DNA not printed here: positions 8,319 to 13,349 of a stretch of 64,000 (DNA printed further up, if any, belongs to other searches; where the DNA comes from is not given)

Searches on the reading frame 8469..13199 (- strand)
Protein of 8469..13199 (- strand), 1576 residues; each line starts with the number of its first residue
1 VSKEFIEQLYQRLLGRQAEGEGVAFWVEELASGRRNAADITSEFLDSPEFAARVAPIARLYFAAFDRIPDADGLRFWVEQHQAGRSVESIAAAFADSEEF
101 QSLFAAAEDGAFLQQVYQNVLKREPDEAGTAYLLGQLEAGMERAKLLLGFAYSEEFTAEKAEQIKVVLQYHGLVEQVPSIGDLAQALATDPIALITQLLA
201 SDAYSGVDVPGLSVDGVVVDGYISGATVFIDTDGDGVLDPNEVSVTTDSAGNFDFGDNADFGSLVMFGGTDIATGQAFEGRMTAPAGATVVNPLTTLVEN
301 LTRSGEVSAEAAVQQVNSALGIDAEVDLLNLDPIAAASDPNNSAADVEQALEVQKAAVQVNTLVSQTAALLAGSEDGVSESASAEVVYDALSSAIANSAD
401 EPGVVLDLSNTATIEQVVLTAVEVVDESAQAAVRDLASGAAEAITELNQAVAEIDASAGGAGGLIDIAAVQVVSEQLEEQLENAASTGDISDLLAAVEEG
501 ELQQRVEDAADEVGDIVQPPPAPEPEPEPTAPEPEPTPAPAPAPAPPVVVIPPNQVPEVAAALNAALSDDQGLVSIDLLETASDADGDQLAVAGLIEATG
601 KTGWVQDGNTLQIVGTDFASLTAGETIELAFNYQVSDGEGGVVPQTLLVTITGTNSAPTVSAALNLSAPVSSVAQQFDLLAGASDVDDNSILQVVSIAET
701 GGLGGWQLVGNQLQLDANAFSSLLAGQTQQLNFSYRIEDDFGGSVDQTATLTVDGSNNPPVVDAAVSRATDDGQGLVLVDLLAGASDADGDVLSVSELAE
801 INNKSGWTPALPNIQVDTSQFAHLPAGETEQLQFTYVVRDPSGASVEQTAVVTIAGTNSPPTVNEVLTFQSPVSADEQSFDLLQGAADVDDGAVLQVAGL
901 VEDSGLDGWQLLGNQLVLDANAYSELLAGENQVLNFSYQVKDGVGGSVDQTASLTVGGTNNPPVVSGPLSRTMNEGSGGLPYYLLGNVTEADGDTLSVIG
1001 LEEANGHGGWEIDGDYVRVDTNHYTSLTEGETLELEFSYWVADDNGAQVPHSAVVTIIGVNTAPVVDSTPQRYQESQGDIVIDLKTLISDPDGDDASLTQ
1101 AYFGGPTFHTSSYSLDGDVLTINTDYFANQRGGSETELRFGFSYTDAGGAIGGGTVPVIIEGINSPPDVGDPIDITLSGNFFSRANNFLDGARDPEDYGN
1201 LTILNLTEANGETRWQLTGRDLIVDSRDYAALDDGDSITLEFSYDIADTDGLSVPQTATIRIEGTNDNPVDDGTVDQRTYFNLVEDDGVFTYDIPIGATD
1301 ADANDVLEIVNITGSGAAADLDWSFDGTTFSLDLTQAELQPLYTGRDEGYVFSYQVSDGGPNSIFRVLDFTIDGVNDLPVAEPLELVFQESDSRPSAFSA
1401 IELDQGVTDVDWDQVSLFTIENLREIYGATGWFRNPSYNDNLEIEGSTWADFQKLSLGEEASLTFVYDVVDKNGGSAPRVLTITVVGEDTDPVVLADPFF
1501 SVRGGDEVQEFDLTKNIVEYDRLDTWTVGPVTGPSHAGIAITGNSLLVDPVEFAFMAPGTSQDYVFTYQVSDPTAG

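Call 15: search_protein_families(library=pfam, proteins=[window:8469-13199:-], max_evalue=0.01)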
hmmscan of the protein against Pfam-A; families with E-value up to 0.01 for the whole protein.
window:8469-13199:- (1576 aa): 4 families
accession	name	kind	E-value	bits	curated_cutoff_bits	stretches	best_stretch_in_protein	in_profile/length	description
PF13946.11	DUF4214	-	1.1e-35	121.9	23.2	3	91-158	1-70/72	Domain of unknown function (DUF4214)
PF17963.7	Big_9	-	1.1e-33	116.4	23.6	5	757-853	1-89/89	Bacterial Ig domain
PF17803.7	Cadherin_4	-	4.2e-28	98.1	25.1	3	950-1015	1-66/71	Bacterial cadherin-like domain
PF17892.7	Cadherin_5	-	1.4e-27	95.8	26.5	4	554-652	2-98/98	Cadherin-like domain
